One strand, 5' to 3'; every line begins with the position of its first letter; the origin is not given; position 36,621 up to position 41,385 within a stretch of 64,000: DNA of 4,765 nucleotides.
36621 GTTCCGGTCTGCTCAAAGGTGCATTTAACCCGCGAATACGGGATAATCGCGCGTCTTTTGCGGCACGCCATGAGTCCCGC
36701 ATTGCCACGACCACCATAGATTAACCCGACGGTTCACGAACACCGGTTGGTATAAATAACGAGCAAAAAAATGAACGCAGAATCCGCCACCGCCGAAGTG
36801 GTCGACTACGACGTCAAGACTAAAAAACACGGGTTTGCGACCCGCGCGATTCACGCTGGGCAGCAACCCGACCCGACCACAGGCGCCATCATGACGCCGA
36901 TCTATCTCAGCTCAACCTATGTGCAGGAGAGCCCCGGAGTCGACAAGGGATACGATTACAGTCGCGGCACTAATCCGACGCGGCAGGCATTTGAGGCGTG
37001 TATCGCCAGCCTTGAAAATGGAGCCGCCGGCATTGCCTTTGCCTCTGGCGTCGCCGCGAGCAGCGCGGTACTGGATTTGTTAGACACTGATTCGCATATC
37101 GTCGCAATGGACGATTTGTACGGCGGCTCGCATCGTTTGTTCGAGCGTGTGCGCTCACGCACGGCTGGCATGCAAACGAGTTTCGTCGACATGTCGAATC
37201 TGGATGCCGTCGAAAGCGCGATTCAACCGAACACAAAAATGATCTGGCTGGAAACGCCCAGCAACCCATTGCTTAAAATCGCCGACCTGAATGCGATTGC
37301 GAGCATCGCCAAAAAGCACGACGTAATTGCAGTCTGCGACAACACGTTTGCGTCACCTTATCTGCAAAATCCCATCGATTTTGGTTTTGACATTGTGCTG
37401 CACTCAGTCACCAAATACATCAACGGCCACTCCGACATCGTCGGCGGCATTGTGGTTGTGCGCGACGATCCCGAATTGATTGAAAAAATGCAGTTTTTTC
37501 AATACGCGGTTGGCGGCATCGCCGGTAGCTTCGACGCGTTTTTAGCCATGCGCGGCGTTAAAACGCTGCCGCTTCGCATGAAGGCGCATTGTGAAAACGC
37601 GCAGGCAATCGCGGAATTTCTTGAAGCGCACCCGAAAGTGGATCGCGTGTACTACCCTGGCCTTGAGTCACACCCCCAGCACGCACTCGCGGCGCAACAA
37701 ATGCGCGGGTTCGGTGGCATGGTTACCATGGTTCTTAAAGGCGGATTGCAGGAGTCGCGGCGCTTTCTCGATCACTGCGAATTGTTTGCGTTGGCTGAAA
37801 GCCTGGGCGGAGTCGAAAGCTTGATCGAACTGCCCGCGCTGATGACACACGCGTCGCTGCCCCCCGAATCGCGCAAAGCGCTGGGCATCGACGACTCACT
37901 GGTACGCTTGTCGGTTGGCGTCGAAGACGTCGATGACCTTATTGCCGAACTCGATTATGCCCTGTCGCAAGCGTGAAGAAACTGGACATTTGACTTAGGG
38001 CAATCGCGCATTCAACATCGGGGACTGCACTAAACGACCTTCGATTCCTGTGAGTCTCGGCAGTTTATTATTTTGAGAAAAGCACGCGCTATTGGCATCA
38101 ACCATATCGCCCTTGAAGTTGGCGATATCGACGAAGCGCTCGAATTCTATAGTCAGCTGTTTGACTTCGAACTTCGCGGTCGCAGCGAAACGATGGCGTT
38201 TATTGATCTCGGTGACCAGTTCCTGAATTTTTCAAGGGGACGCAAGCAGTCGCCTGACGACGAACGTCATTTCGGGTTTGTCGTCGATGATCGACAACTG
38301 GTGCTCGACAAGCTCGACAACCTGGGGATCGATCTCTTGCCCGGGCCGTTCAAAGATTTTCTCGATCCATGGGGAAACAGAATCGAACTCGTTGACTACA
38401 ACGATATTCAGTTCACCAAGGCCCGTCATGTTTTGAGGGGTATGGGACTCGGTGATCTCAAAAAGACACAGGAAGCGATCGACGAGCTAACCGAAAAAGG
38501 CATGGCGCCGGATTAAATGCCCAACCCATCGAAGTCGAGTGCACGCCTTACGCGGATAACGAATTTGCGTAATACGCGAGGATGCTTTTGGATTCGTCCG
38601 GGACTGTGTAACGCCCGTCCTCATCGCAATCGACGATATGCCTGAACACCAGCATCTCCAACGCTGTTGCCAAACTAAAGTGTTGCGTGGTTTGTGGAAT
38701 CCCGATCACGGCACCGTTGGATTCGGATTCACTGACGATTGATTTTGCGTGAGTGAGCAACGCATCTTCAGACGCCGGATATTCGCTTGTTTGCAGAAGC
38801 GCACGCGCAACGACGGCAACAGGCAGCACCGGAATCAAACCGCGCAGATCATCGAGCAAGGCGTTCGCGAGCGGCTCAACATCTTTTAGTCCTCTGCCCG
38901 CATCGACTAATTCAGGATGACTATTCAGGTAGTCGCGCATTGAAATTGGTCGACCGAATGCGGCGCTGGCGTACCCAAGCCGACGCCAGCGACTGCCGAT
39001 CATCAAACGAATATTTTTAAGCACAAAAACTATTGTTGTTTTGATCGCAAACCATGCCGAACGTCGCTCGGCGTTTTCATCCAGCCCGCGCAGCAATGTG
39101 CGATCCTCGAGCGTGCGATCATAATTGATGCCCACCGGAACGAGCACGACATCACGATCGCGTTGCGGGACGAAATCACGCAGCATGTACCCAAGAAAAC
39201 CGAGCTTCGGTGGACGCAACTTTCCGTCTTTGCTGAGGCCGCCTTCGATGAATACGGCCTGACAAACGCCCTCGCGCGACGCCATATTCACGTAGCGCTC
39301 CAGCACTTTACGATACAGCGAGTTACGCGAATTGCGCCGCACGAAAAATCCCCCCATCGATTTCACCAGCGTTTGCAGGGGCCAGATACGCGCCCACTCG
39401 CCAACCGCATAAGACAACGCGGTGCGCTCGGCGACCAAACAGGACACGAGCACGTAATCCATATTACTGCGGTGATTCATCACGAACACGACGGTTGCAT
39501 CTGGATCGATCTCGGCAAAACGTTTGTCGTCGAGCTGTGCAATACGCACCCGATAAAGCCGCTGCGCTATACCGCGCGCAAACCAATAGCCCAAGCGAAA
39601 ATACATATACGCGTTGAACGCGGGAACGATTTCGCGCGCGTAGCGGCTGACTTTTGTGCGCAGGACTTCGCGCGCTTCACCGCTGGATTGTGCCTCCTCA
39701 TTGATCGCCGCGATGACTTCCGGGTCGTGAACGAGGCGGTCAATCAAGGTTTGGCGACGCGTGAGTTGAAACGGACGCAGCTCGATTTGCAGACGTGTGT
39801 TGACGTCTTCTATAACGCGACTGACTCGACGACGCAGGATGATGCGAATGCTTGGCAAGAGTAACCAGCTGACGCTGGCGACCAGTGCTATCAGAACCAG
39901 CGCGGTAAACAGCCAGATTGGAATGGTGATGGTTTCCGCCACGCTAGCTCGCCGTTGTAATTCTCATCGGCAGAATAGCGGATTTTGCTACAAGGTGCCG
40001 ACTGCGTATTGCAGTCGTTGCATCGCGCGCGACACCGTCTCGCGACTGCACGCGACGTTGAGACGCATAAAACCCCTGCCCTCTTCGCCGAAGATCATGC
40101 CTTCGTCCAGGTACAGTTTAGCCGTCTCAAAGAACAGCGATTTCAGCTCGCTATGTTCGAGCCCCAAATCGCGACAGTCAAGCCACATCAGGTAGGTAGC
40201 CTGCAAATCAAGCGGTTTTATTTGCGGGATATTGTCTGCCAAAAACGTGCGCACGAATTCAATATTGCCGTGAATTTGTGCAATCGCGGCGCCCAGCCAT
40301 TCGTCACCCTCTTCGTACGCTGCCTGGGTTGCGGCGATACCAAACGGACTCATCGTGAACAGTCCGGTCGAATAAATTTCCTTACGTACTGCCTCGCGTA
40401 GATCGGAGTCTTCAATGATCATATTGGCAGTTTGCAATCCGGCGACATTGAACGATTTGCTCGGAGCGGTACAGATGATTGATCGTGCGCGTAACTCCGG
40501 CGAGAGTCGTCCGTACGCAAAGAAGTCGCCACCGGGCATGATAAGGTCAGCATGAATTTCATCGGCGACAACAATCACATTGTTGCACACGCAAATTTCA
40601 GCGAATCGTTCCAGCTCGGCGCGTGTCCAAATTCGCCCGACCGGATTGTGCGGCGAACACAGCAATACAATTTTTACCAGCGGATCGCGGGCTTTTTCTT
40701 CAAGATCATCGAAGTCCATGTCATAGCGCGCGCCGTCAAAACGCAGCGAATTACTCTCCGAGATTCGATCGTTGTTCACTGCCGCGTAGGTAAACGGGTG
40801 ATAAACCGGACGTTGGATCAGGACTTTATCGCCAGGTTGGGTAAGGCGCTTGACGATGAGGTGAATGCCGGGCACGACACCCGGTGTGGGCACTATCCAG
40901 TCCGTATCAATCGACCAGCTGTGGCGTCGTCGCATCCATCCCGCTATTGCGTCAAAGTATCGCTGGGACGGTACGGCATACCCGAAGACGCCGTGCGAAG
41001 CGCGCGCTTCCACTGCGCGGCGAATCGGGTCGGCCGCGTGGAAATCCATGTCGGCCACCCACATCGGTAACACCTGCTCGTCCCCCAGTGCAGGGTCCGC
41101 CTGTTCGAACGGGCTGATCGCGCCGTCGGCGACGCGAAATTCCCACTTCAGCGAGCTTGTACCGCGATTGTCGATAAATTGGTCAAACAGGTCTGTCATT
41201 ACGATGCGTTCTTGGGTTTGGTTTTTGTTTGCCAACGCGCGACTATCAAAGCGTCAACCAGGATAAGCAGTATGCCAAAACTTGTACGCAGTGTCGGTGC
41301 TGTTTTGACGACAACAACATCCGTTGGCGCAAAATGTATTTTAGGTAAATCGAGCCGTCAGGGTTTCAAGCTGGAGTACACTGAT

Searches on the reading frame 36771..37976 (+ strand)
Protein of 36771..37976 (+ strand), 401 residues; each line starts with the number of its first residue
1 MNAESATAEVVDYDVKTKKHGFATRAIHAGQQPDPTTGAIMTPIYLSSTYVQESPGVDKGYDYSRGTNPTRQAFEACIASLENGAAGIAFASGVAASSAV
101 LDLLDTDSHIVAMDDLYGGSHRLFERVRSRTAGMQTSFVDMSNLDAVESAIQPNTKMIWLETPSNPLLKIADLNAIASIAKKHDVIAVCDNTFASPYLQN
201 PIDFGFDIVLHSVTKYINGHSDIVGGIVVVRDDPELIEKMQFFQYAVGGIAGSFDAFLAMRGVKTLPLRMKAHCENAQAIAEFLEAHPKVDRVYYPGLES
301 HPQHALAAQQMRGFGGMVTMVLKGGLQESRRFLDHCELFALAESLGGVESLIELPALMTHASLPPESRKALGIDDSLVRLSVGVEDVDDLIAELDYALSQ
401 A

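Call 88: search_protein_families(library=pfam, proteins=[window:36771-37976:+], max_evalue=0.001)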
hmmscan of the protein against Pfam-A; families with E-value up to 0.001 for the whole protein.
window:36771-37976:+ (401 aa): 6 families
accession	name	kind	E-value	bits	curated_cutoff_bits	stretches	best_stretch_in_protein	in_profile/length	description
PF01053.26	Cys_Met_Meta_PP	-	1.4e-152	508.1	27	1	24-398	2-380/381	Cys/Met metabolism PLP-dependent enzyme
PF00155.27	Aminotran_1_2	-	1.6e-07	31.3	19.7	1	70-204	43-198/361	Aminotransferase class I and II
PF01212.27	Beta_elim_lyase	-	0.00013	21.8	27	1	62-289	25-270/288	Beta-eliminating lyase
PF00266.25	Aminotran_5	-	0.00013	21.5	21.5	1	143-272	128-250/371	Aminotransferase class-V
PF06838.17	Met_gamma_lyase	-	0.00055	19.1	24.2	1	109-250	113-255/405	Methionine gamma-lyase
PF01041.23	DegT_DnrJ_EryC1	-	0.00075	19.3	19.8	0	69-202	24-159/360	DegT/DnrJ/EryC1/StrS aminotransferase family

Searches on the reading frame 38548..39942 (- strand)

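Call 88: search_protein_families(library=pfam, proteins=[window:38548-39942:-], max_evalue=0.001)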
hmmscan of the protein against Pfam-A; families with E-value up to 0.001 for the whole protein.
window:38548-39942:- (464 aa): 2 families
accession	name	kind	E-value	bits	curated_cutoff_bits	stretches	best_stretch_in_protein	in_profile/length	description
PF01553.26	Acyltransferase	-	9.7e-17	61.5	23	1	148-272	13-131/132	Acyltransferase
PF19277.4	GPAT_C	-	8.8e-10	38.8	25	1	320-461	28-180/344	Glycerol-3-phosphate acyltransferase C-terminal region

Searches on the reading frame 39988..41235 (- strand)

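Call 3: search_protein_families(library=pfam, proteins=[window:39988-41235:-], max_evalue=0.01)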
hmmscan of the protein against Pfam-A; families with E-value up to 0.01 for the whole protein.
window:39988-41235:- (415 aa): 1 family
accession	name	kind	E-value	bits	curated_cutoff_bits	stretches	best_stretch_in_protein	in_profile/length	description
PF00155.27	Aminotran_1_2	-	2e-33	116.5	19.7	1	78-408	30-361/361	Aminotransferase class I and II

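Call 4: search_protein_families(library=ncbifam, proteins=[window:39988-41235:-], max_evalue=0.01)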
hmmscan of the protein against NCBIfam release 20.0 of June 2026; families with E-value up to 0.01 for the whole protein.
window:39988-41235:- (415 aa): 63 families (the best 25 are shown)
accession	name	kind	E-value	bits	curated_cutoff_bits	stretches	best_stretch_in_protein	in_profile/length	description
TIGR04350.1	C_S_lyase_PatB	subfamily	6.4e-130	433.5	340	1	17-412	1-383/384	PatB family C-S lyase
NF004770.0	PRK06108.1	subfamily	3e-31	108.6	422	1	46-411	29-391/396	pyridoxal phosphate-dependent aminotransferase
NF041364.1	GntC_guanitoxin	equivalog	3.4e-28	98.6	415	1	95-409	44-354/356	guanitoxin biosynthesis PLP-dependent (S)-gamma-hydroxy-L-arginine cyclodehydratase GntC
NF005855.0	PRK07777.1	equivalog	4.4e-26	92.1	553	1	92-362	69-334/391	pyridoxal phosphate-dependent aminotransferase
TIGR01265.1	tyr_nico_aTase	subfamily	7e-26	91.1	292.45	1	71-409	57-396/403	tyrosine/nicotianamine family aminotransferase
NF004975.0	PRK06348.1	equivalog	9.7e-25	87.3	549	1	56-409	32-380/384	pyridoxal phosphate-dependent aminotransferase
NF006229.0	PRK08361.1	equivalog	5e-24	85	624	1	53-412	33-388/391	aspartate aminotransferase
NF005816.0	PRK07682.1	equivalog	1.1e-23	83.6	620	1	53-410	29-381/390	aminotransferase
NF006230.0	PRK08363.1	equivalog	6.6e-21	74.5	534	1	92-409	74-389/398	alanine aminotransferase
TIGR01264.1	tyr_amTase_E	equivalog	6.9e-21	74.5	474.25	1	72-409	58-396/403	tyrosine transaminase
NF006569.0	PRK09082.1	subfamily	1.3e-20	73.9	420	1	64-357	41-329/386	methionine aminotransferase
NF005601.0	PRK07337.1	equivalog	1.1e-19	70.8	496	1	52-410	34-390/394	pyridoxal phosphate-dependent aminotransferase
NF006488.0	PRK08912.1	equivalog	3.2e-19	69.1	498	1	95-409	70-381/387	aminotransferase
NF005588.0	PRK07309.1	equivalog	2e-18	66.5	576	1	59-410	36-384/391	pyridoxal phosphate-dependent aminotransferase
NF006756.0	PRK09276.1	subfamily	2.8e-18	66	507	1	70-409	52-383/387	LL-diaminopimelate aminotransferase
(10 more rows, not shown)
